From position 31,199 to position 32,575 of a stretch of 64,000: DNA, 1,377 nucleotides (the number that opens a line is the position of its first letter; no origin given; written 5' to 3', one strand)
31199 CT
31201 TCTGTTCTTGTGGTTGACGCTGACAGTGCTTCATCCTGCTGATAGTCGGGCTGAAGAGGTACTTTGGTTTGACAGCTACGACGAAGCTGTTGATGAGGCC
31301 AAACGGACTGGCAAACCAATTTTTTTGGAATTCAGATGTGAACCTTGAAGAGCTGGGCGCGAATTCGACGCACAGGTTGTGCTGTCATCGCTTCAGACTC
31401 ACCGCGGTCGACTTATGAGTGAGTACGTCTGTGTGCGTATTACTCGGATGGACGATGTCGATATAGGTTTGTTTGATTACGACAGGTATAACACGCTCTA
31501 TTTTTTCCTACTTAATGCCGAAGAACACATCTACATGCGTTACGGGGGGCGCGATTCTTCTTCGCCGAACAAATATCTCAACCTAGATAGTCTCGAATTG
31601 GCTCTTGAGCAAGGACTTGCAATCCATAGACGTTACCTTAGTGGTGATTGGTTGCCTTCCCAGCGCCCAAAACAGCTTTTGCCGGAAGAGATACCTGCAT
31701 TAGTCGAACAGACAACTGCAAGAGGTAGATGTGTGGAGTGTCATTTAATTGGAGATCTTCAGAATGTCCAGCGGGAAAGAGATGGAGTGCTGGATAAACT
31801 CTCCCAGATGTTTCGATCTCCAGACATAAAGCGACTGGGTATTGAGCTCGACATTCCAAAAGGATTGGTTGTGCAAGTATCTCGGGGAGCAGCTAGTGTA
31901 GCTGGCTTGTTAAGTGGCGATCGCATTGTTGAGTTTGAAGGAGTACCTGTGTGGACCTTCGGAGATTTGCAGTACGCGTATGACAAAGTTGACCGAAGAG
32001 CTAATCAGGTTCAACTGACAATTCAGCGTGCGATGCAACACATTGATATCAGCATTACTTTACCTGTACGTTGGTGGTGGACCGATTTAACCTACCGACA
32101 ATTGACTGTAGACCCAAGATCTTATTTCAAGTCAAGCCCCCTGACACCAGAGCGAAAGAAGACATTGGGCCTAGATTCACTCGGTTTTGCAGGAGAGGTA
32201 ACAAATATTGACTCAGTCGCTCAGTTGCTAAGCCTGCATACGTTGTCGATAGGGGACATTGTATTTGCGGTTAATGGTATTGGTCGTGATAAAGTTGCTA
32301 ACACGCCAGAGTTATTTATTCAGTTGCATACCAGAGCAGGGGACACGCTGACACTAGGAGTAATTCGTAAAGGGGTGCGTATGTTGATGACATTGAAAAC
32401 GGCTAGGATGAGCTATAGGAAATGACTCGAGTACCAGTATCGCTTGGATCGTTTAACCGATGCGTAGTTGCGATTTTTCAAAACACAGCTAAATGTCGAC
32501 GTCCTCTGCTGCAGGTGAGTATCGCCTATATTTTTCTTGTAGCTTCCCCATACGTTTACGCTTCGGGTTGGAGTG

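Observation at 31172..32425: Probable unannotated selenoprotein: exported thioredoxin-fold/PDZ protein with a CxxU (C-E-P-U) active site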

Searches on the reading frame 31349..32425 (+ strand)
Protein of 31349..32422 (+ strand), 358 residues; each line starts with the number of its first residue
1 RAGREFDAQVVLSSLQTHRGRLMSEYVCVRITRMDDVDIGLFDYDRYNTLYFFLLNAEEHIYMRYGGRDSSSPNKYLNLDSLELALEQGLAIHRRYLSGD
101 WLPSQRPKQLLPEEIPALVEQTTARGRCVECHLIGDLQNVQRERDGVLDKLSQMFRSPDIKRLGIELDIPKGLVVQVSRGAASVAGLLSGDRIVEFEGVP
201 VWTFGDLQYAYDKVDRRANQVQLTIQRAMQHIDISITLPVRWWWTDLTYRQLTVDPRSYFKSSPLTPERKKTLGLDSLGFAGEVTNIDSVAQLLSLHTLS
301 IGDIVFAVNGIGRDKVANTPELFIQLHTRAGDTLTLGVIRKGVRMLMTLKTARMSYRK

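Call 14: find_encoding_contigs(protein=window:31379-32425:+, flank=10000, max_places=4)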
Protein window:31379-32425:+ (348 aa): no gene with exactly this product is on record in the collection.

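Call 32: search_protein_representatives(protein=window:31349-32422:+)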
Query: 358 residues. Proteins with E-value up to 0.001 (for the whole library): 611; up to 1e-10: 333; up to 1e-30: 51. The best 150 are listed.
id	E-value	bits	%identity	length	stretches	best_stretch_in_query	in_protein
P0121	7.3e-95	334.2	45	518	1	3-358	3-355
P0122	1.9e-94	332.9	46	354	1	12-358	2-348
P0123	9.8e-90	317.4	45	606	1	3-358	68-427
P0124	1.7e-87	310.0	46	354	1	9-357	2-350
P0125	1.5e-75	270.8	51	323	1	34-277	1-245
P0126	1.5e-75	270.7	52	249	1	111-358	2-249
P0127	4.3e-75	269.2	63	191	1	3-191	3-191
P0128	2.5e-74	266.7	38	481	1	17-358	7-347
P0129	2.0e-70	253.9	58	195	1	63-254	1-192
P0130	6.9e-70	252.1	42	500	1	30-358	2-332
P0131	8.6e-68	245.2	52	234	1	127-358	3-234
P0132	5.3e-63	229.5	51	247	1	12-224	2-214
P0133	9.3e-62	225.4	54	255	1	12-211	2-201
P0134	2.1e-60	220.9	39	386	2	20-228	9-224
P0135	2.0e-58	214.4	36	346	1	21-345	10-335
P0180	6.5e-27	110.8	28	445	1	3-347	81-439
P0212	2.8e-22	95.5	28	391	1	19-349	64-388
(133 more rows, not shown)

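Call 40: search_protein_families(library=pfam, proteins=[P0123, P0121], max_evalue=5)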
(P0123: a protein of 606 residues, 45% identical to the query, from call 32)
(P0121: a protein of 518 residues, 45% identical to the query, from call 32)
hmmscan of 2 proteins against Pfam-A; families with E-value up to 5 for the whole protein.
P0123 (606 aa): 7 families
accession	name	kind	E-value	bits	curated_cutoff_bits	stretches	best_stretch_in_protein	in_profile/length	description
PF13180.12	PDZ_2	-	8.7e-13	48.8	27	2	247-307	22-80/80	PDZ domain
PF13899.12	Thioredoxin_7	-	7.4e-08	32.9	27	1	37-109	1-72/83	Thioredoxin-like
PF17820.7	PDZ_6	-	3e-07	30.5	27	2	247-276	8-37/54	PDZ domain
PF00595.29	PDZ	-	9.8e-06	26.3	23.2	2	248-278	36-66/81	PDZ domain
PF11412.14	DsbD_N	-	0.0012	19.2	25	1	454-571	10-107/119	Thiol:disulfide interchange protein DsbD, N-terminal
PF03190.21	Thioredox_DsbH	-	0.047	14.1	27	1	32-65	16-49/163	Protein of unknown function, DUF255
PF01609.27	DDE_Tnp_1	-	0.18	12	23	1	290-324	130-182/200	Transposase DDE domain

P0121 (518 aa): 7 families
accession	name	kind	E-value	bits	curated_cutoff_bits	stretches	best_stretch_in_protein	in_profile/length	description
PF13180.12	PDZ_2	-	8.1e-15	55.3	27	2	178-236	23-80/80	PDZ domain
PF17820.7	PDZ_6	-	1.3e-10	41.3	27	2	182-206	13-37/54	PDZ domain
PF00595.29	PDZ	-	3.2e-09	37.5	23.2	2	292-336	40-81/81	PDZ domain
PF14685.13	PDZ_Tricorn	-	1.3e-05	25.5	25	2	174-234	27-88/88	Tricorn protease PDZ domain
PF05532.17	CsbD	-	0.0092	16.3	40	1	181-213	16-48/53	CsbD-like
PF11412.14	DsbD_N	-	0.04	14.4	25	1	382-495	19-114/119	Thiol:disulfide interchange protein DsbD, N-terminal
PF21558.3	Pept_S41_N_bact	-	0.12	12.8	27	1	173-209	8-44/87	Bacteroidetes, Peptidase, S41 family, N-terminal domain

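Call 41: search_protein_families(library=ncbifam, proteins=[P0123, P0180, P0212], max_evalue=1)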
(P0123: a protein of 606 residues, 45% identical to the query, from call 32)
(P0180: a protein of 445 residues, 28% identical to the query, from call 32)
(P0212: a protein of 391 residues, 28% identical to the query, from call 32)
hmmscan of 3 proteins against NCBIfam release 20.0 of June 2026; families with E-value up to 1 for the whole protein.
P0123 (606 aa): 19 families
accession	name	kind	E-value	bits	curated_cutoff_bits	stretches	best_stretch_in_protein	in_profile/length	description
NF041199.1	trx7_PDZ_seleno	equivalog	1.1e-105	353.8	300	1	37-419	2-389/390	Trx7/PDZ domain-containing (seleno)protein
NF040965.1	MamP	equivalog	3e-11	43.5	300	1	239-301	136-196/290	magnetosome magnetite formation protein MamP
TIGR02037.1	degP_htrA_DO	subfamily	3.4e-11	42.7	416.2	2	233-409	253-425/434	Do family serine endopeptidase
NF008189.1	PRK10942.1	equivalog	4e-07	28.8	720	1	235-307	309-381/477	serine endoprotease DegP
NF047968.1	SerProtHtrA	equivalog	3.8e-06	26.5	470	1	229-305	279-355/357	serine protease HtrA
NF007526.1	PRK10139.1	equivalog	2.5e-05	23.2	756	1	227-307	280-359/456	serine endoprotease DegQ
TIGR02860.1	spore_IV_B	equivalog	2.8e-05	23.3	305.25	1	247-306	123-179/402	SpoIVB peptidase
TIGR00054.1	TIGR00054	equivalog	6.4e-05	22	147.55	1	241-305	204-267/421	RIP metalloprotease RseP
NF041521.1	HhoA_HhoB_HtrA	equivalog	6.6e-05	22.4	450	1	239-305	263-329/335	HhoA/HhoB/HtrA family serine endopeptidase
NF041383.1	Trx_VPGUxxT_two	exception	0.0003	20.6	275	1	36-76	5-46/287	VPGUxxT family thioredoxin-like (seleno)protein, type 2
NF040960.1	MamE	equivalog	0.0017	17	800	1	238-300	466-528/659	magnetosome formation protease MamE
NF045694.1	seleno_TsoB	exception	0.0088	14.2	805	1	25-80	445-501/572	rhodanese/DsbD fusion-like selenoprotein TsoB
NF041382.1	Trx_VPGUxxT_one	exception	0.011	15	350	1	36-75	31-71/349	VPGUxxT family thioredoxin-like (seleno)protein, type 1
TIGR02038.1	protease_degS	equivalog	0.012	14.8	422.95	1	235-302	274-341/351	outer membrane-stress sensor serine endopeptidase DegS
NF008046.0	PRK10779.1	equivalog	0.012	14.7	477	1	244-302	229-284/450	sigma E protease regulator RseP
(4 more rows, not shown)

P0180 (445 aa): 25 families
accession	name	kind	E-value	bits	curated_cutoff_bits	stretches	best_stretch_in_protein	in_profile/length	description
NF041199.1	trx7_PDZ_seleno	equivalog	9.5e-131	436.3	300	1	49-442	1-389/390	Trx7/PDZ domain-containing (seleno)protein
TIGR02037.1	degP_htrA_DO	subfamily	4.8e-14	52.1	416.2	2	383-443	269-327/434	Do family serine endopeptidase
NF007526.1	PRK10139.1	equivalog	3.6e-11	42.4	756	2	253-303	388-438/456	serine endoprotease DegQ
NF047968.1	SerProtHtrA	equivalog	1e-10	41.6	470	2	247-321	280-353/357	serine protease HtrA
NF008046.0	PRK10779.1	equivalog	3.6e-10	39.5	477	2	259-324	225-288/450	sigma E protease regulator RseP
NF008147.1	PRK10898.1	equivalog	9.6e-10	38.1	408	2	381-442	287-346/352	outer membrane-stress sensor serine endopeptidase DegS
TIGR00054.1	TIGR00054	equivalog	2.1e-09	36.8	147.55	2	251-325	197-269/421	RIP metalloprotease RseP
NF040960.1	MamE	equivalog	1.1e-08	34.1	800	2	245-327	454-537/659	magnetosome formation protease MamE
NF041521.1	HhoA_HhoB_HtrA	equivalog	3.7e-08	33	450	2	246-326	253-332/335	HhoA/HhoB/HtrA family serine endopeptidase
NF008189.1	PRK10942.1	equivalog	5.9e-07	28.3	720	2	251-303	407-459/477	serine endoprotease DegP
TIGR02038.1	protease_degS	equivalog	9.9e-07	28.2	422.95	2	385-441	290-344/351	outer membrane-stress sensor serine endopeptidase DegS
NF041383.1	Trx_VPGUxxT_two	exception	1.9e-06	27.7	275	1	53-105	9-61/287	VPGUxxT family thioredoxin-like (seleno)protein, type 2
NF050055.1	SerProtHtrAMycob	equivalog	0.00019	20.5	800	1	381-441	438-496/502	serine protease HtrA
TIGR00225.1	prc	subfamily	0.00022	20.4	218.6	1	248-312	53-120/335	C-terminal processing peptidase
NF041382.1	Trx_VPGUxxT_one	exception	0.0004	19.8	350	1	18-96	5-78/349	VPGUxxT family thioredoxin-like (seleno)protein, type 1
NF040965.1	MamP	equivalog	0.0022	17.7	300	1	269-319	147-196/290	magnetosome magnetite formation protein MamP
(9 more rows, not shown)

P0212 (391 aa): 20 families
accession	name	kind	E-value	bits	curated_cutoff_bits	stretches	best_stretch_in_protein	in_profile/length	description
NF041199.1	trx7_PDZ_seleno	equivalog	2.6e-113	378.9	300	1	22-389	2-389/390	Trx7/PDZ domain-containing (seleno)protein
TIGR02037.1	degP_htrA_DO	subfamily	3.2e-13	49.4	416.2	2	203-277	253-327/434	Do family serine endopeptidase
NF007526.1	PRK10139.1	equivalog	1.6e-12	46.9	756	2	203-277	285-359/456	serine endoprotease DegQ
NF047968.1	SerProtHtrA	equivalog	1.1e-10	41.4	470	2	200-274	280-354/357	serine protease HtrA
NF008189.1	PRK10942.1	equivalog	7.6e-10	37.8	720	2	203-353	307-445/477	serine endoprotease DegP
NF041521.1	HhoA_HhoB_HtrA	equivalog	5.4e-08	32.5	450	2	200-272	254-326/335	HhoA/HhoB/HtrA family serine endopeptidase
TIGR00054.1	TIGR00054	equivalog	1.1e-06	27.8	147.55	1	188-275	183-267/421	RIP metalloprotease RseP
NF041515.1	GspC_delta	equivalog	2.1e-06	27.7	150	2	320-389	246-309/311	type II secretion system protein GspC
TIGR02860.1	spore_IV_B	equivalog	1.4e-05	24.2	305.25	2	169-276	66-179/402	SpoIVB peptidase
NF040960.1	MamE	equivalog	1.7e-05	23.6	800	1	205-270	592-657/659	magnetosome formation protease MamE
NF008046.0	PRK10779.1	equivalog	2.6e-05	23.5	477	1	209-270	222-282/450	sigma E protease regulator RseP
NF053637.1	SerProtHtrAspr2045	equivalog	8e-05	21.7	650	2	206-277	316-386/394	serine protease HtrA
NF041383.1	Trx_VPGUxxT_two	exception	0.0019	17.9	275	1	23-51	7-36/287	VPGUxxT family thioredoxin-like (seleno)protein, type 2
TIGR01713.1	typeII_sec_gspC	equivalog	0.0047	16.6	101.6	1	218-272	200-254/259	type II secretion system protein GspC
NF041616.1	T2SS_C_SYNERG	exception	0.0053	16.1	200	1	330-388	237-293/296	type II secretion system protein GspC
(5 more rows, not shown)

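Call 52: find_homologous_proteins(query=P0123, max_evalue=1e-20)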
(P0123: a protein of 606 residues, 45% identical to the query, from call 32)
Query P0123 (606 aa): 162 proteins with E <= 1e-20 among 8000 candidates; the best 120 are listed.
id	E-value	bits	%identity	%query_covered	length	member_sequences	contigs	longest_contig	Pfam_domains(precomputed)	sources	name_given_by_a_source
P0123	0.0e+0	1399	100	100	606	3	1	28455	PF17820.8,PF00595.30,PF13180.13,PF13899.13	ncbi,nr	ncbi:MAG: thioredoxin family protein [Verrucomicrobiales bacterium]|nr:thioredoxin family protein [V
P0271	3.6e-229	780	59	94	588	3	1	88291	PF17820.8,PF00595.30,PF13180.13,PF13899.13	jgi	-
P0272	9.1e-227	772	57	97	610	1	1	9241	PF17820.8,PF00595.30,PF13180.13,PF13899.13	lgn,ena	-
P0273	1.9e-226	771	57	97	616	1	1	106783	PF17820.8,PF13180.13,PF13899.13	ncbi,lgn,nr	ncbi:MAG: Trx7/PDZ domain-containing (seleno)protein [Verrucomicrobiales bacterium]|nr:Trx7/PDZ doma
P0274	8.6e-226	769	58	97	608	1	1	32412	PF17820.8,PF00595.30,PF13180.13,PF13899.13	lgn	-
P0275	1.1e-224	766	57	98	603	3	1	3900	PF17820.8,PF13180.13,PF13899.13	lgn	-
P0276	1.1e-224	766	58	94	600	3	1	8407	PF17820.8,PF13180.13,PF13899.13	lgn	-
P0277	6.5e-221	753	57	94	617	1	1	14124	PF17820.8,PF00595.30,PF13180.13,PF13899.13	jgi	-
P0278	3.5e-203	695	53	98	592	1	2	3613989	PF14685.15,PF17820.8,PF00595.30,PF13180.13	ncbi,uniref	ncbi:Trx7/PDZ domain-containing (seleno)protein [Rubritalea spongiae]|uniref:Trx7/PDZ domain-contain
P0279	1.3e-200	686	53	96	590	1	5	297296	PF17820.8,PF00595.30,PF13180.13,PF13899.13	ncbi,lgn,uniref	ncbi:Trx7/PDZ domain-containing (seleno)protein [Rubritalea sp.]|uniref:Trx7/PDZ domain-containing (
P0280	1.5e-199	682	52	98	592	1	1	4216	PF17820.8,PF13180.13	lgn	-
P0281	4.0e-199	681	54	95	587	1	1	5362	PF17820.8,PF13180.13,PF13899.13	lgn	-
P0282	1.8e-192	659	51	96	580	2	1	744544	PF17820.8,PF13180.13,PF13899.13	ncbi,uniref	ncbi:Trx7/PDZ domain-containing (seleno)protein [Luteolibacter algae]|uniref:Trx7/PDZ domain-contain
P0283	3.7e-192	658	53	94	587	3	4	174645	PF17820.8,PF13180.13,PF13899.13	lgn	-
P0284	2.7e-188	645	48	97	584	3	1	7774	PF17820.8,PF13180.13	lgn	-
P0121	3.9e-107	377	39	86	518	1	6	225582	PF14685.15,PF17820.8,PF00595.30,PF13180.13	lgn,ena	-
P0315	4.1e-93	331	44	59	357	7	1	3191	PF14685.15,PF17820.8,PF13180.13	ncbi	ncbi:MAG: Trx7/PDZ domain-containing (seleno)protein [Candidatus Hydrogenedentota bacterium]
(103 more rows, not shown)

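Call 63: predict_structure(alignment_id=A2)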
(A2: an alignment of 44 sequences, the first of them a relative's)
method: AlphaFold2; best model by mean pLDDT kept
length: 606 residues; sequences in the alignment: 44
mean_pLDDT: 90.1   pTM: 0.86
mean pLDDT of the five models: 90.1, 89.7, 89.7, 89.2, 87.3
residues with pLDDT >= 90: 439; 70-90: 113; 50-70: 49; < 50: 5
segments of 3 or more residues with pLDDT < 50: 1-4
pLDDT, mean of each block of 10 residues (from residue 1): 50 61 61 83 96 97 77 94 97 93 90 87 94 84 96 97 81 75 92 87 90 93 91 96 98 98 97 95 93 98 97 81 83 96 95 95 94 97 92 90 96 96 67 88 96 96 97 95 95 85 95 97 93 95 91 85 96 94 90 95 92
secondary structure, 60 per line:
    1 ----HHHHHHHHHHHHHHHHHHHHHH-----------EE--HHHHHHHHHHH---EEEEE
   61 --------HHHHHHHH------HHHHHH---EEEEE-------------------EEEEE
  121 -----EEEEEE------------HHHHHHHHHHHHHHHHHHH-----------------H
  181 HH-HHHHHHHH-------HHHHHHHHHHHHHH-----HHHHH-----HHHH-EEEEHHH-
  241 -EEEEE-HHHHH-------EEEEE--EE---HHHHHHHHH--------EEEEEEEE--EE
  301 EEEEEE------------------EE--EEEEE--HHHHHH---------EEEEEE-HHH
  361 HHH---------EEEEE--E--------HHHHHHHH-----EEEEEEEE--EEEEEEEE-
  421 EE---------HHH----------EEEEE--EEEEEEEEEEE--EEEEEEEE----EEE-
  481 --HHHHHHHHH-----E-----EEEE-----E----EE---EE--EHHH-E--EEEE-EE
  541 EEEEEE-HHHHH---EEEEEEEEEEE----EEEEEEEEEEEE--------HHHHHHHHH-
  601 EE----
elements in order: H5-26 H42-52 E56-60 H69-76 H83-88 E92-96 E116-120 E126-131 H144-162 H184-191 H199-212 H218-222 H228-231 E233-236 E242-246 H248-252 E260-264 H272-280 E289-296 E299-306 E329-333 H336-341 E351-356 H358-363 E373-377 H389-396 E402-409 E412-419 E445-449 E452-462 E465-472 E477-479 H483-491 E503-506 E534-537 E539-546 H548-552 E556-566 E571-582 H591-599

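Call 68: fold_search(model_id=the predicted structure, library=pdb)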
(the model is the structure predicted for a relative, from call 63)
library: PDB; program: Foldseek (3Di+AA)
matches with E <= 10: 1419; with E <= 0.001: 64
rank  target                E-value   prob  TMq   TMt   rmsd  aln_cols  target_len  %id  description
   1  6icf_A                4.0e-07  1.00  0.10  0.31  16.0       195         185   19  The NZ-1 Fab complexed with the PDZ tandem fragment of A. aeolicus S2P homolog with the PA12 tag inserted between the  (released 2019-02-13)
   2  3pv5_A                7.0e-07  1.00  0.13  0.18  11.4       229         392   17  Structure of Legionella fallonii DegQ (N189G/P190G variant) (released 2011-06-15)
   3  3otp_D                7.4e-07  1.00  0.19  0.27   6.6       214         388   19  Crystal structure of the DegP dodecamer with a model substrate (released 2011-01-19)
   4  3pv5_D                8.8e-07  1.00  0.12  0.19  11.6       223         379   17  Structure of Legionella fallonii DegQ (N189G/P190G variant) (released 2011-06-15)
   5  3pv5_C                1.0e-06  1.00  0.12  0.18  11.7       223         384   18  Structure of Legionella fallonii DegQ (N189G/P190G variant) (released 2011-06-15)
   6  4a8d_A                1.1e-06  1.00  0.18  0.25   7.8       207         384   19  DegP dodecamer with bound OMP (released 2012-01-11)
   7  3cs0_A                1.2e-06  1.00  0.19  0.27   7.0       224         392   19  Crystal structure of DegP24 (released 2008-05-27)
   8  3mh6                  1.2e-06  1.00  0.18  0.26   7.4       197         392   21  HtrA proteases are activated by a conserved mechanism that can be triggered by distinct molecular cues (released 2010-06-30)
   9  3otp_E                1.3e-06  1.00  0.18  0.26   7.2       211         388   19  Crystal structure of the DegP dodecamer with a model substrate (released 2011-01-19)
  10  3otp_C                1.3e-06  1.00  0.16  0.22   9.3       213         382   19  Crystal structure of the DegP dodecamer with a model substrate (released 2011-01-19)
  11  3wkl                  1.3e-06  1.00  0.10  0.32  15.1       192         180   19  The periplasmic PDZ tandem fragment of the RseP homologue from Aquifex aeolicus (released 2013-12-18)
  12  3pv2_C                1.5e-06  1.00  0.11  0.16  10.8       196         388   18  Structure of Legionella fallonii DegQ (wt) (released 2011-06-15)
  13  3pv3_C                1.6e-06  1.00  0.12  0.17  10.6       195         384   16  Structure of Legionella fallonii DegQ (S193A variant) (released 2011-06-15)
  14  4ynn_A                1.9e-06  1.00  0.12  0.16  18.7       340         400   12  Structure of Legionella pneumophila DegQ (S190A variant) (released 2015-06-24)
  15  3pv3_B                2.1e-06  1.00  0.11  0.16  11.6       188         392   18  Structure of Legionella fallonii DegQ (S193A variant) (released 2011-06-15)
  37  3f9u_B                2.6e-05  1.00  0.17  0.61   3.8       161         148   20  Crystal structure of C-terminal domain of putative exported cytochrome C biogenesis-related protein from Bacteroides f (released 2008-12-02)
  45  3f9u_A                1.6e-04  1.00  0.16  0.60   3.5       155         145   18  Crystal structure of C-terminal domain of putative exported cytochrome C biogenesis-related protein from Bacteroides f (released 2008-12-02)
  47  6dps_C                1.7e-04  1.00  0.16  0.66   5.4       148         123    9  Crystal Structure of Neisseria meningitidis DsbD n-terminal domain in the oxidised form (released 2018-09-12)
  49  6dps_E                2.4e-04  1.00  0.17  0.69   4.4       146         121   10  Crystal Structure of Neisseria meningitidis DsbD n-terminal domain in the oxidised form (released 2018-09-12)
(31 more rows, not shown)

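Call 78: list_cluster_members(proteins=[P0001, P0315, P0273])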
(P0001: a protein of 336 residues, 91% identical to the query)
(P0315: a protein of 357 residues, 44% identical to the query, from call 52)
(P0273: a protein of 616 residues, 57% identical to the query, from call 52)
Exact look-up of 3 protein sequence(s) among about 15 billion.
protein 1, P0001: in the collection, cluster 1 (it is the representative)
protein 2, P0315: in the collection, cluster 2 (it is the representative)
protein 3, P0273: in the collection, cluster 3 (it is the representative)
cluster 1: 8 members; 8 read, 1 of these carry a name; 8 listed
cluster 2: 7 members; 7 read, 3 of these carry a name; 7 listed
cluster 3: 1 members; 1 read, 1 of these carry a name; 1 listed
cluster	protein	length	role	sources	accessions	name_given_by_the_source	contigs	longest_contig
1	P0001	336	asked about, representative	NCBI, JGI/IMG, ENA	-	-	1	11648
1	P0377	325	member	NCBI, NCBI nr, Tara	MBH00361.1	MAG: hypothetical protein CMN58_08505 [Solibacterales bacterium] | hypothetical protein [Bryobacterales bacterium] | strand:- start:2691 stop:3668 length:978 start_codon:yes stop_codon:yes gene_type:complete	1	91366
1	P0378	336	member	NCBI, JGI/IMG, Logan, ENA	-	-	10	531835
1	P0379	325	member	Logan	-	-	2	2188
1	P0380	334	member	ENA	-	-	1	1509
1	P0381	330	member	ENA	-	-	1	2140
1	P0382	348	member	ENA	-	-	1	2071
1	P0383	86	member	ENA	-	-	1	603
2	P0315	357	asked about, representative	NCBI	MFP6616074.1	MAG: Trx7/PDZ domain-containing (seleno)protein [Candidatus Hydrogenedentota bacterium]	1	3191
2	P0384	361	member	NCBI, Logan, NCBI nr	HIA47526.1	MAG TPA: PDZ domain-containing protein [Candidatus Hydrogenedentes bacterium] | PDZ domain-containing protein [Candidatus Hydrogenedentota bacterium]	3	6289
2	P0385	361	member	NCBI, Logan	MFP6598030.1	MAG: Trx7/PDZ domain-containing (seleno)protein [Candidatus Hydrogenedentota bacterium]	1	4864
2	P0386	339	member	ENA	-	-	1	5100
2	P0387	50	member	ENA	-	-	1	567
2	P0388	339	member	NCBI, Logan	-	-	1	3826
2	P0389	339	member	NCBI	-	-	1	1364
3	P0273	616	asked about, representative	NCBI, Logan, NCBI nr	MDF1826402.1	MAG: Trx7/PDZ domain-containing (seleno)protein [Verrucomicrobiales bacterium] | Trx7/PDZ domain-containing (seleno)protein [Verrucomicrobiales bacterium]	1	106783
